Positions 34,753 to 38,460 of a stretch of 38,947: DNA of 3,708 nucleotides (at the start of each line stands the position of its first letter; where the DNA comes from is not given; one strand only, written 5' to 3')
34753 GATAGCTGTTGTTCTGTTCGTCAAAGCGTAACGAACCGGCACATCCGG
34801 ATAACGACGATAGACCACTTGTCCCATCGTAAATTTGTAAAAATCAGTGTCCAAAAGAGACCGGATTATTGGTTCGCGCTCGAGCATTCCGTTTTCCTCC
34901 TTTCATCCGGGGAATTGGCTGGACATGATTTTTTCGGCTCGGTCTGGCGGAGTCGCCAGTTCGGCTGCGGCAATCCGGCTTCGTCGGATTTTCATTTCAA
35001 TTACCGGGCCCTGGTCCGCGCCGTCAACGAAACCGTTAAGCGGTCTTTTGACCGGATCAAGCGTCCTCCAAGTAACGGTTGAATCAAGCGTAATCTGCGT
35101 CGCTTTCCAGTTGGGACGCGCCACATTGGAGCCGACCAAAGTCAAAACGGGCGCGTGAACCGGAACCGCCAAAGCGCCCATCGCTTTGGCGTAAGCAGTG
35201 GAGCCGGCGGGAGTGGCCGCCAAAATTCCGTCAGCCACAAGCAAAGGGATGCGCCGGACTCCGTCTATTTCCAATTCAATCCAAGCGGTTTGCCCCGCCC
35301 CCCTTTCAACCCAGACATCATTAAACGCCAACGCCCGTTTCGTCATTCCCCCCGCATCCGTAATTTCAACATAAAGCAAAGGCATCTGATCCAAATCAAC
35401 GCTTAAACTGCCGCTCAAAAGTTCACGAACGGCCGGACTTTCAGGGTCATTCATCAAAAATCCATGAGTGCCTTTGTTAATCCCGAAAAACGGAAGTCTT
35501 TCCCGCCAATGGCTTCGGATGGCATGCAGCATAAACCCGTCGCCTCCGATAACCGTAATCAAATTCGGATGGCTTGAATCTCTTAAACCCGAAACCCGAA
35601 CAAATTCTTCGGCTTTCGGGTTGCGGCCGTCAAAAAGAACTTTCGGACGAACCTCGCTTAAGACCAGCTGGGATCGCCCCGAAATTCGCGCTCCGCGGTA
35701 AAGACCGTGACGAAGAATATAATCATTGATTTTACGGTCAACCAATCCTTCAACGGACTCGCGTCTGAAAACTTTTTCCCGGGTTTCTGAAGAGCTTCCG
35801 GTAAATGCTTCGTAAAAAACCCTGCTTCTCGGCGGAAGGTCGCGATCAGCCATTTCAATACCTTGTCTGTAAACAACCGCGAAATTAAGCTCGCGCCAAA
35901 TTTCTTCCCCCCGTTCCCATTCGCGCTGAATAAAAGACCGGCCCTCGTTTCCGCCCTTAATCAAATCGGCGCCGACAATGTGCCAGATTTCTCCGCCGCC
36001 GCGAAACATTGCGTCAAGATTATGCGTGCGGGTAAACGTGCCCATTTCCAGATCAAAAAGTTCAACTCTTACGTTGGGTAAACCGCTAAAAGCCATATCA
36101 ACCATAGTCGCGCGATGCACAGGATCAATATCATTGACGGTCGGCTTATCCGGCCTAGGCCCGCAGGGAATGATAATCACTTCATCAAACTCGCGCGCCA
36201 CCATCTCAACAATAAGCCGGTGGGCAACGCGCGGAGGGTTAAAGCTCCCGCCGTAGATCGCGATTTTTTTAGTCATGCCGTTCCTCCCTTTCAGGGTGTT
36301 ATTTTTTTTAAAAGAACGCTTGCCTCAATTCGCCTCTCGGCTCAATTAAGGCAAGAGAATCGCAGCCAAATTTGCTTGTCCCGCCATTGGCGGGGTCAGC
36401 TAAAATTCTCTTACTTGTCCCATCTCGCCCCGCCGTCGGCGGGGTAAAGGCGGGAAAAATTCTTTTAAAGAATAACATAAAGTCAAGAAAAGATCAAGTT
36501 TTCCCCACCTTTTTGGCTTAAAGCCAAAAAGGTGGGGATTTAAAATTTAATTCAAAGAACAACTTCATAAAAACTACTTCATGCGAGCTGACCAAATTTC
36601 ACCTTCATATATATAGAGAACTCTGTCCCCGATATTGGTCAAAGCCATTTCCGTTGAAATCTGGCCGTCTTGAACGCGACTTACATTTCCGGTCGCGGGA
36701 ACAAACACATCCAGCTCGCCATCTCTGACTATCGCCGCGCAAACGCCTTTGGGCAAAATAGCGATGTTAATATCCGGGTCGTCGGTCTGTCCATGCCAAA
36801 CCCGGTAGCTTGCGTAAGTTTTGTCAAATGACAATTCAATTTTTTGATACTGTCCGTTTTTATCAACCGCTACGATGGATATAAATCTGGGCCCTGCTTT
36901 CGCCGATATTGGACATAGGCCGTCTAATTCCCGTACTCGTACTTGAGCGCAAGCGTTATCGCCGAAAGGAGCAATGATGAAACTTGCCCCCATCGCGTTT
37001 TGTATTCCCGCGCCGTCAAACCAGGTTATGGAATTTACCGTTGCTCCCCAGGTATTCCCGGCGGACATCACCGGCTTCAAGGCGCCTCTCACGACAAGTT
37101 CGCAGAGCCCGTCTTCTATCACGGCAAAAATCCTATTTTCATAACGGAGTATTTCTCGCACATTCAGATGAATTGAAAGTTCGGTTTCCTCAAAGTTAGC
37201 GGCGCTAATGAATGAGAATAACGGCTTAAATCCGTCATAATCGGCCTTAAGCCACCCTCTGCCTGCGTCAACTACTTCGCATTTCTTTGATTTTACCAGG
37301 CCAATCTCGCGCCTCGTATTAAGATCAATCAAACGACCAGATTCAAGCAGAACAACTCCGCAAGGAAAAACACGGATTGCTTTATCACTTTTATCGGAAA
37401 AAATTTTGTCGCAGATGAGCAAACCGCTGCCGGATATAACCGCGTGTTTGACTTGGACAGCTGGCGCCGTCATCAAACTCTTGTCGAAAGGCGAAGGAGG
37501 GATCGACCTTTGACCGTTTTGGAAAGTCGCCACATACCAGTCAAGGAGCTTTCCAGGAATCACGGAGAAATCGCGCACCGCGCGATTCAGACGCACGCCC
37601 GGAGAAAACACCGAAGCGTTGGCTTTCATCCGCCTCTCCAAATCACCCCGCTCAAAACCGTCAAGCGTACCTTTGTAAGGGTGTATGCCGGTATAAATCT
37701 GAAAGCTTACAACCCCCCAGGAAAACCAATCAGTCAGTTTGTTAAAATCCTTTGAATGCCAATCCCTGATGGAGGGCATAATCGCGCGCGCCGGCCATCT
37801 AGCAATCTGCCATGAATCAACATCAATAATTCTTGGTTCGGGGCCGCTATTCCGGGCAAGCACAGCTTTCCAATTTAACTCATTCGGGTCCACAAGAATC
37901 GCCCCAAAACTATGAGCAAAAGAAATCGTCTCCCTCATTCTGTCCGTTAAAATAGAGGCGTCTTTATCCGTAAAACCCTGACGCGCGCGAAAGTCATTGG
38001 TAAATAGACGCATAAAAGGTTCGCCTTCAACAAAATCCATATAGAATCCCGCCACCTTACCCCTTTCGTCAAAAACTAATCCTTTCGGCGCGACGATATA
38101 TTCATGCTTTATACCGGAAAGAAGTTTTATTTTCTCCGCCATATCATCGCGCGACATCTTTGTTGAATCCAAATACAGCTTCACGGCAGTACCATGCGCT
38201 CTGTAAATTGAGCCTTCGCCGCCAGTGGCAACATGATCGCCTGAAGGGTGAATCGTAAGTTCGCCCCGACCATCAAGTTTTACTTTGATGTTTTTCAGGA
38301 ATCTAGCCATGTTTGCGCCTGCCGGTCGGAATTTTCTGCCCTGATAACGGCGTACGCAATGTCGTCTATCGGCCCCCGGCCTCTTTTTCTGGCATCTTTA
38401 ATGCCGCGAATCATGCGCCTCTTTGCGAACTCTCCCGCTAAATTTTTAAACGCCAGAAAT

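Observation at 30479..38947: Kinase/phosphatase switch joined to a complete NAD(P) rebuilding operon in a reduced genome (top candidate system)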

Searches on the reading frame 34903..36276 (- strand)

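Call 3: search_protein_families(library=pfam, proteins=[window:34903-36276:-])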
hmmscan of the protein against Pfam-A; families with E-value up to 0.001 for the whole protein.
window:34903-36276:- (457 aa): 2 families
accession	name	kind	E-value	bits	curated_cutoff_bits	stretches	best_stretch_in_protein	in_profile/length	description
PF01467.32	CTP_transf_like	-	1.4e-10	41.9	21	1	7-146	1-114/133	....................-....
PF01513.26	NAD_kinase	-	4.3e-05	24.2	25.5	1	238-287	74-122/130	ATP-NAD kinase N-terminal domain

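Call 4: search_protein_families(library=ncbifam, proteins=[window:34903-36276:-])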
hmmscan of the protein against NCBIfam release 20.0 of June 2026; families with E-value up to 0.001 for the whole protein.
window:34903-36276:- (457 aa): 31 families (the best 25 are shown)
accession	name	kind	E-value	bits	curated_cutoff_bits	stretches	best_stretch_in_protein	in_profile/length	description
NF003406.0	PRK04761.1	equivalog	2.6e-42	144.8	211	1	225-455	25-255/257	NAD kinase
NF002306.0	PRK01231.1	equivalog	4.3e-20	72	316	1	237-368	67-199/299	NAD(+) kinase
TIGR00482.1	TIGR00482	equivalog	2.5e-19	70.1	112.45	1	7-193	1-194/194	nicotinate (nicotinamide) nucleotide adenylyltransferase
NF002561.0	PRK02155.1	equivalog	1.6e-18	67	371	1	236-367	64-196/297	NAD kinase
NF005519.0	PRK07152.1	equivalog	2.5e-18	66.1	315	1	3-198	1-185/361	nicotinate-nucleotide adenylyltransferase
NF000840.1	PRK00071.1-3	equivalog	3.5e-18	65.8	150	1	3-194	6-199/201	nicotinate-nucleotide adenylyltransferase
NF002892.0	PRK03372.1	equivalog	3.9e-16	59.2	299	1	233-372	66-206/312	NAD kinase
NF003391.0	PRK04539.1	equivalog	3.1e-15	56.1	470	1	238-381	70-214/296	inorganic polyphosphate/ATP-NAD kinase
NF003424.0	PRK04885.1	equivalog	5.2e-15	55.4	220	1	231-369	30-169/265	NAD kinase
NF000841.0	PRK00071.1-4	equivalog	6.9e-15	55.3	197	1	2-194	6-193/194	nicotinate-nucleotide adenylyltransferase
NF002521.0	PRK01911.1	equivalog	2.6e-13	50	309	1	234-368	62-196/292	NAD kinase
NF002732.0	PRK02649.1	equivalog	4.3e-13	49.4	348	1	239-381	71-214/305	NAD(+) kinase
NF002893.0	PRK03378.1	equivalog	9.5e-13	48.1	386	1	236-371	63-199/292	NAD(+) kinase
NF002731.0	PRK02645.1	equivalog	4e-12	46.2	312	1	205-367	27-198/305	NAD(+) kinase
NF002984.0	PRK03708.1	equivalog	8.3e-12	45.1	326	1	238-371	59-188/277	NAD(+) kinase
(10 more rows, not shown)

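Call 21: search_protein_families(library=padloc, proteins=[window:34903-36276:-], max_evalue=0.1)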
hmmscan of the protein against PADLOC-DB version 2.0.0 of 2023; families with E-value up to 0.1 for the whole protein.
window:34903-36276:- (457 aa): 1 family
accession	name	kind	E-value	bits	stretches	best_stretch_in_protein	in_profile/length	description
PDLC01798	CARF1--CARF_HEPN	-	0.031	11.3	1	115-160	142-187/396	-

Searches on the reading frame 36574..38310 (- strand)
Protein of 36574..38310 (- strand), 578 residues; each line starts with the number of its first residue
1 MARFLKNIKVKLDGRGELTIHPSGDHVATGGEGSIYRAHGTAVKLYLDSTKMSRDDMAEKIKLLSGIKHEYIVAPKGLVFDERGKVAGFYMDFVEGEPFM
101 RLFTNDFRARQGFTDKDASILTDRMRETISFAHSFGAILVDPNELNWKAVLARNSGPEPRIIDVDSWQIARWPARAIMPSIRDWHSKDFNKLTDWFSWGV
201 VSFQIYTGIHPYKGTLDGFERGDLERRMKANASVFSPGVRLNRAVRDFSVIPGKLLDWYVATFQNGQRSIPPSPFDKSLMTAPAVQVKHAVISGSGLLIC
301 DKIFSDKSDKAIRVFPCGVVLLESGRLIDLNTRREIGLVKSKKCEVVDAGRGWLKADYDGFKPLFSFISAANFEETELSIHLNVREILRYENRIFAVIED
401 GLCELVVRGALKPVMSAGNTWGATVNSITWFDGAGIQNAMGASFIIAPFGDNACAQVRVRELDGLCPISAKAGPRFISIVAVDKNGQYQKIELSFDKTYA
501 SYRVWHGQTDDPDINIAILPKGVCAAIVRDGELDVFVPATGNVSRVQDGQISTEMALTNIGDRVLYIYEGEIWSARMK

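Call 3: search_protein_families(library=pfam, proteins=[window:36574-38310:-])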
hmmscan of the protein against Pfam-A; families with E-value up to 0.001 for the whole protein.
window:36574-38310:- (578 aa): 1 family
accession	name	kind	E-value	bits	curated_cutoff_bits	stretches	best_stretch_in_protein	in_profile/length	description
PF00069.31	Pkinase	-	0.0001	22.3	31.7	0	41-140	27-122/263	Protein kinase domain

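Call 4: search_protein_families(library=ncbifam, proteins=[window:36574-38310:-])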
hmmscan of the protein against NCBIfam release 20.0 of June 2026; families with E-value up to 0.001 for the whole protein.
window:36574-38310:- (578 aa): 0 families
